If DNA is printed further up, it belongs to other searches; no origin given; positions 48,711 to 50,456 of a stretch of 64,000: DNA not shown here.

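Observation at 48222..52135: KaiC-family ATPase with a stop-start-coupled upstream small ORF and a downstream PAS hybrid histidine kinase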

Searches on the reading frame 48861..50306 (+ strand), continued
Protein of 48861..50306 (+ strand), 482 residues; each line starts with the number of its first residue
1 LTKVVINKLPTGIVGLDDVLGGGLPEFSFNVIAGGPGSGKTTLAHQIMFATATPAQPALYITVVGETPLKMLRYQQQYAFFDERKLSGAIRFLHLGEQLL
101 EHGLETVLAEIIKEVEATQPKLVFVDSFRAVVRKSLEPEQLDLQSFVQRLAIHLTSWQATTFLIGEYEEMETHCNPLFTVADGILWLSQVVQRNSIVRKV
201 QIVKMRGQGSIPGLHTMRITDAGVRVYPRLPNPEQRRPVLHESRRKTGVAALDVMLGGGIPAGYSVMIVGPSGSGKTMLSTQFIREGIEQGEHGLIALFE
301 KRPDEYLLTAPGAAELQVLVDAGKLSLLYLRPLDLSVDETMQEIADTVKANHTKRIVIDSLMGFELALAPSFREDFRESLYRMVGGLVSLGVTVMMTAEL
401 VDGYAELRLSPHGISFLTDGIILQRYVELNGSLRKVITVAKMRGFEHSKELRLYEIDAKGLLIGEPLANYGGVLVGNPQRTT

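Call 27: search_protein_families(library=ncbifam, proteins=[window:48861-50306:+], max_evalue=0.01)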
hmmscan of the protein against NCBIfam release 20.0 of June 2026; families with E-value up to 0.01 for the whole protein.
window:48861-50306:+ (482 aa): 36 families (the best 25 are shown)
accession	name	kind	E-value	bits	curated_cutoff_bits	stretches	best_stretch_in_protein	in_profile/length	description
NF006799.0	PRK09302.1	equivalog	4.2e-68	230.1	408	1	5-481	9-489/515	circadian clock protein KaiC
TIGR03880.1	KaiC_arch_3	hypoth_equivalog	2.7e-45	154.6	249.45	2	248-463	1-217/224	KaiC domain-containing protein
TIGR02655.1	circ_KaiC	equivalog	2.9e-40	138.4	546.25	1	8-481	2-479/484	circadian clock protein KaiC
TIGR03877.1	thermo_KaiC_1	hypoth_equivalog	4.9e-37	127.7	307.25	3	6-79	1-73/238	KaiC domain-containing protein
TIGR03881.1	KaiC_arch_4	hypoth_equivalog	2.6e-34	118.9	247.8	2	244-461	2-226/231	KaiC domain-containing protein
NF052589.1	ArlH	equivalog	6.1e-21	75.2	215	2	16-209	9-204/229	archaellum protein ArlH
NF004723.0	PRK06067.1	subfamily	2.9e-19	69.5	194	2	246-451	17-222/243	flagellar accessory protein FlaH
TIGR00416.1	sms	equivalog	4.7e-15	55.3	403.05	2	8-132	75-183/454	DNA repair protein RadA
TIGR03878.1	thermo_KaiC_2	hypoth_equivalog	2e-12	47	232.2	2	22-198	31-203/259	KaiC domain-containing protein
TIGR02012.1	tigrfam_recA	equivalog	2e-11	43.8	325.3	2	246-322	37-109/321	recombinase RecA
NF003301.0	PRK04301.1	equivalog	1.9e-10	40.4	259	1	5-56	79-130/316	DNA repair and recombination protein RadA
TIGR02236.1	recomb_radA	equivalog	3.8e-10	39.6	361.15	1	5-56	74-125/311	DNA repair and recombination protein RadA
NF006861.0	PRK09361.1-1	equivalog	1.6e-09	37.7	278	1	7-65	3-61/235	DNA repair and recombination protein RadB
TIGR03600.1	phage_DnaB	exception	3.8e-09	36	498.65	1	6-61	174-229/421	phage replicative helicase, DnaB family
TIGR02237.1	recomb_radB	equivalog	1.1e-08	35.2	172.4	1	16-150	1-128/210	DNA repair and recombination protein RadB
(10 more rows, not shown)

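Call 48: search_solved_structures(query=window:48861-50306:+, show_alignments=2, max_evalue=1e-10)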
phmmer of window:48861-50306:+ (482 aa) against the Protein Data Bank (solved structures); distinct sequences matched with E-value up to 1e-10: 47.
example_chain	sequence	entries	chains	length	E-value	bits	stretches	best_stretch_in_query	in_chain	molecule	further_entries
8zn5_B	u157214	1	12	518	9.6e-56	192.9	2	180-480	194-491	KaiC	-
8zn6_F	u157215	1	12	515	1.1e-47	166.3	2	180-482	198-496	KaiC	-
8jon_A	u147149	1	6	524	1.5e-47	165.9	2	180-482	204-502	Circadian clock oscillator protein KaiC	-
7dy1_A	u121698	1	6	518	4.7e-46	160.9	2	180-480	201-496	Circadian clock protein kinase KaiC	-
4o0m_A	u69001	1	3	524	5e-46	160.8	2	180-480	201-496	Circadian clock protein kinase KaiC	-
5jwq_A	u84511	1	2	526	1.7e-45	159.1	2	180-480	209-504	Circadian clock protein kinase KaiC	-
7dyk_A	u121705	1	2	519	5.4e-45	157.4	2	180-482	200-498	Circadian clock protein kinase KaiC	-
7wdc_A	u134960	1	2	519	6.8e-45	157.1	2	180-482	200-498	Circadian clock protein kinase KaiC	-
3k0f_A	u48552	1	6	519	7.4e-45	157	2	180-482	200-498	Circadian clock protein kinase KaiC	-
1u9i_A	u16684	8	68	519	7.4e-45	157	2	180-482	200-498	KaiC | Circadian clock protein kinase kaiC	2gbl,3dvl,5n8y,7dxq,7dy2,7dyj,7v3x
3jzm_A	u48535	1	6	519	7.4e-45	157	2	180-482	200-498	Circadian clock protein kinase kaiC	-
3k0e_A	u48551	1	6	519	7.5e-45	156.9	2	180-482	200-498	Circadian clock protein kinase KaiC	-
1tf7_A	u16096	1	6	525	7.9e-45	156.9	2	180-482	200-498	KaiC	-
7dyi_A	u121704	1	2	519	1e-44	156.5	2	180-482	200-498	Circadian clock protein kinase KaiC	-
8wve_A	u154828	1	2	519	1.4e-44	156.1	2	180-482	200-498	Circadian clock oscillator protein KaiC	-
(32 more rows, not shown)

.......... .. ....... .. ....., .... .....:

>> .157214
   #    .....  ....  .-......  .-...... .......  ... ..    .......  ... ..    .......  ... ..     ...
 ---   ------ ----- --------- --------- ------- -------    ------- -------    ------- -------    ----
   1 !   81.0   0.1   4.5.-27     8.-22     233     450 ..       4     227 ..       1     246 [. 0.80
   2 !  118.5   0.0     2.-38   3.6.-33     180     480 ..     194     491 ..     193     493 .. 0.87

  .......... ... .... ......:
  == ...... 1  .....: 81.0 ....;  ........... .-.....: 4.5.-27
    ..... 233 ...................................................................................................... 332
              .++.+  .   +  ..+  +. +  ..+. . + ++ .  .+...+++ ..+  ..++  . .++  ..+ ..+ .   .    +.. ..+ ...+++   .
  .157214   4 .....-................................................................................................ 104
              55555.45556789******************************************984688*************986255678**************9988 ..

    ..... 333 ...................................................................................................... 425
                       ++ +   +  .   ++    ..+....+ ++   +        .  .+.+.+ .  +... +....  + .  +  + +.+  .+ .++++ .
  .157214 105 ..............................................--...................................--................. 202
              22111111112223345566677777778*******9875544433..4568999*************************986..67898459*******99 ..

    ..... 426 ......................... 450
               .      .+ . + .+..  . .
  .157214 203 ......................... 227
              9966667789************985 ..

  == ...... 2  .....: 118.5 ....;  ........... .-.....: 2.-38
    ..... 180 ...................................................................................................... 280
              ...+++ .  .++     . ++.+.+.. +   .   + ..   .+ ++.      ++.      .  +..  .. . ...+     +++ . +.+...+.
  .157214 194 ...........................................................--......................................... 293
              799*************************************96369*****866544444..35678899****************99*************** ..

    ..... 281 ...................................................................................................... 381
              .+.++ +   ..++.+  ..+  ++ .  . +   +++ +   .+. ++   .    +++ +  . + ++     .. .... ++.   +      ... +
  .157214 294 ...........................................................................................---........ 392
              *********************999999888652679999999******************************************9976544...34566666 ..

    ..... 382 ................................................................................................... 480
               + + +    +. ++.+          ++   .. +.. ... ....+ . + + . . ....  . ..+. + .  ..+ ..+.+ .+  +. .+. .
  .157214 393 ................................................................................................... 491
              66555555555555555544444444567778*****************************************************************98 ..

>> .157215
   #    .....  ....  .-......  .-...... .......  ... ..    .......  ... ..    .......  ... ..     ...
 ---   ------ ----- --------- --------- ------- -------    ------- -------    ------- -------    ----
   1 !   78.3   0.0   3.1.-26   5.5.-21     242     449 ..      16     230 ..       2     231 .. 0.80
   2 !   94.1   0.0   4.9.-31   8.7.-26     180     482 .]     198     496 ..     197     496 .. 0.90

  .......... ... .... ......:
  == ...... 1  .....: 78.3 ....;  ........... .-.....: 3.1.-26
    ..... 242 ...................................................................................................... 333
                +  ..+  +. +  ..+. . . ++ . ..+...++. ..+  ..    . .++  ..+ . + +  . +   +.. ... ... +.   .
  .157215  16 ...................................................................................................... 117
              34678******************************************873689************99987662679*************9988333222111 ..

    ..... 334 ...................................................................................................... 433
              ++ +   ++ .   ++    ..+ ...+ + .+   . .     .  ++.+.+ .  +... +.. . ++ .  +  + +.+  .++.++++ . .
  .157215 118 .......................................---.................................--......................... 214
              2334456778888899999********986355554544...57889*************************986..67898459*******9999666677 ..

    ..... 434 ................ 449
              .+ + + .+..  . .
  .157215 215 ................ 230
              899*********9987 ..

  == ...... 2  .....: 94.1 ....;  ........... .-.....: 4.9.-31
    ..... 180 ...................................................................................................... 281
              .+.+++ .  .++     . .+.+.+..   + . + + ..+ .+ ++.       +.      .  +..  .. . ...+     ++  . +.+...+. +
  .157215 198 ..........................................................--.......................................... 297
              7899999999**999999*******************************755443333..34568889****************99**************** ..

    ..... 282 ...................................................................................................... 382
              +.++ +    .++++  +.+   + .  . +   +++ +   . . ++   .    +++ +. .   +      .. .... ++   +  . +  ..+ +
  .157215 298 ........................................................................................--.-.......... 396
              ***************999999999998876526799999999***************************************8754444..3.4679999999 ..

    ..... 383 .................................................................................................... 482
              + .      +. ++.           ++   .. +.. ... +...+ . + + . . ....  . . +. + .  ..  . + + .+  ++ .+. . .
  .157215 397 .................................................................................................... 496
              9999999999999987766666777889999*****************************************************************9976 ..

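Call 50: find_encoding_contigs(protein=P0097, flank=6000, max_places=1)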
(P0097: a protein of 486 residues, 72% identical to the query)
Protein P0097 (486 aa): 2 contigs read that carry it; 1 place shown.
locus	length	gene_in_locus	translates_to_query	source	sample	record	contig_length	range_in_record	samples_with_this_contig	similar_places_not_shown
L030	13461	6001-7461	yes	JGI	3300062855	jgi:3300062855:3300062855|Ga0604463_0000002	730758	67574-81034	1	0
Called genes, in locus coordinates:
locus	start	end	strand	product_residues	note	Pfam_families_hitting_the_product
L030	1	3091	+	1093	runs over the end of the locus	PF00069:Pkinase, PF07714:PK_Tyr_Ser-Thr, PF25171:Beta-prop_WDR36-Utp21_1st (faint), PF23381:Beta-prop_IFT122_1st (faint), PF23414:Beta-prop_EML_2 (faint), PF24807:WD40_CDC20-Fz (faint), PF25174:Beta-prop_THOC3 (faint), PF25175:Beta-prop_WDR5 (faint), +2 more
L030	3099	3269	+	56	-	-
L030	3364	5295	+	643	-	PF00456:Transketolase_N, PF02779:Transket_pyr (weak)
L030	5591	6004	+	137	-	-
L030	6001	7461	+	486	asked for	PF00154:RecA_N (faint), PF03796:DnaB_C (faint), PF06745:ATPase, PF08423:Rad51 (faint), PF13481:AAA_25 (faint), PF23442:DUF7125 (faint), PF05625:PAXNEB (weak), PF06745:ATPase, +3 more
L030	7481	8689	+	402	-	PF08447:PAS_3 (faint), PF00512:HisKA, PF13581:HATPase_c_2 (weak), PF02518:HATPase_c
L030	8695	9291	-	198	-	PF01035:DNA_binding_1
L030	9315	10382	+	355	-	-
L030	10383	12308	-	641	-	PF00654:Voltage_CLC, PF00571:CBS (faint)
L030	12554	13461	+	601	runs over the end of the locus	PF00916:Sulfate_transp, PF01740:STAS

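Call 51: find_encoding_contigs(protein=P0108, flank=6000, max_places=1)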
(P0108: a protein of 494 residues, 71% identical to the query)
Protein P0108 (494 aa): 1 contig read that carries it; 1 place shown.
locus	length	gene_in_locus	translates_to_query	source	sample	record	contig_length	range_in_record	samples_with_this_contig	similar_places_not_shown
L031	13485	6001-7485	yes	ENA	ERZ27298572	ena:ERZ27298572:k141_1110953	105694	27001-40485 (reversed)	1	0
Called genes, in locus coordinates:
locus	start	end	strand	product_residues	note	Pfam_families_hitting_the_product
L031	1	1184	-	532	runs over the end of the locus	PF00118:Cpn60_TCP1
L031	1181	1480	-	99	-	PF00166:Cpn10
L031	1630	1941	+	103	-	-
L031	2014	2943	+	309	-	PF00126:HTH_1, PF03466:LysR_substrate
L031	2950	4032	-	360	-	PF14361:RsbRD_N (weak), PF00512:HisKA, PF02518:HATPase_c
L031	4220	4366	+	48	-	-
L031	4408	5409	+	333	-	PF00158:Sigma54_activat, PF01078:Mg_chelatase (faint), PF14532:Sigma54_activ_2, PF07728:AAA_5, PF25601:AAA_lid_14, PF02954:HTH_8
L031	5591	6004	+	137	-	-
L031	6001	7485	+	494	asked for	PF00154:RecA_N (faint), PF03796:DnaB_C (faint), PF06745:ATPase, PF08423:Rad51 (faint), PF13191:AAA_16 (faint), PF13481:AAA_25, PF06745:ATPase, PF13481:AAA_25 (weak), +7 more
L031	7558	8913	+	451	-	PF08447:PAS_3, PF00512:HisKA, PF02518:HATPase_c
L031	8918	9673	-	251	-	PF00571:CBS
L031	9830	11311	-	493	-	PF00072:Response_reg, PF00004:AAA (faint), PF00158:Sigma54_activat, PF14532:Sigma54_activ_2, PF07728:AAA_5 (weak), PF25601:AAA_lid_14, PF02954:HTH_8, PF13384:HTH_23 (weak)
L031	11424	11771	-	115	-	-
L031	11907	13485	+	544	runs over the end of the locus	PF01590:GAF (weak), PF13492:GAF_3 (weak), PF00512:HisKA (weak), PF02518:HATPase_c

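Call 52: find_encoding_contigs(protein=P0004, flank=10000, max_places=2)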
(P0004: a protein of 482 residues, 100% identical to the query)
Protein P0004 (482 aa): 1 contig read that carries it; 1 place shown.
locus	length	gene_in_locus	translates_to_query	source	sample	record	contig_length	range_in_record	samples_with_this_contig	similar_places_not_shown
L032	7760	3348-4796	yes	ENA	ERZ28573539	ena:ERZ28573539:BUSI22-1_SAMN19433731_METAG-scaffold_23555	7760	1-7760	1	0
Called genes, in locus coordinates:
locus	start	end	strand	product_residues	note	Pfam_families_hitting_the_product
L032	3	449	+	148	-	?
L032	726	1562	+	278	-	-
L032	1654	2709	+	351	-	PF00487:FA_desaturase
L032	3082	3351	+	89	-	-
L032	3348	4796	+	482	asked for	PF00154:RecA_N (faint), PF03796:DnaB_C (faint), PF05625:PAXNEB (faint), PF06745:ATPase, PF08423:Rad51 (faint), PF13481:AAA_25, PF23442:DUF7125 (weak), PF06745:ATPase, +8 more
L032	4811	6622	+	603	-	PF08448:PAS_4, PF13426:PAS_9, PF08447:PAS_3, PF00512:HisKA, PF02518:HATPase_c, PF00072:Response_reg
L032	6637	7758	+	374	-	?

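Call 57: search_protein_families(library=padloc, proteins=[window:48861-50306:+], max_evalue=0.001)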
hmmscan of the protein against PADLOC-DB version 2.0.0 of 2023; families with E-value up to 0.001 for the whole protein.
window:48861-50306:+ (482 aa): 3 families
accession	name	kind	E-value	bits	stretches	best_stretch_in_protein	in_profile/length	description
PDLC04140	mad8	-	5.5e-10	37.3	1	29-71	29-70/314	mads_8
PDLC04135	mad3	-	1.8e-05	22.5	0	28-51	23-46/374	mads_3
PDLC05079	PDC-S73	-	0.00017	18.5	0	28-49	192-213/752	-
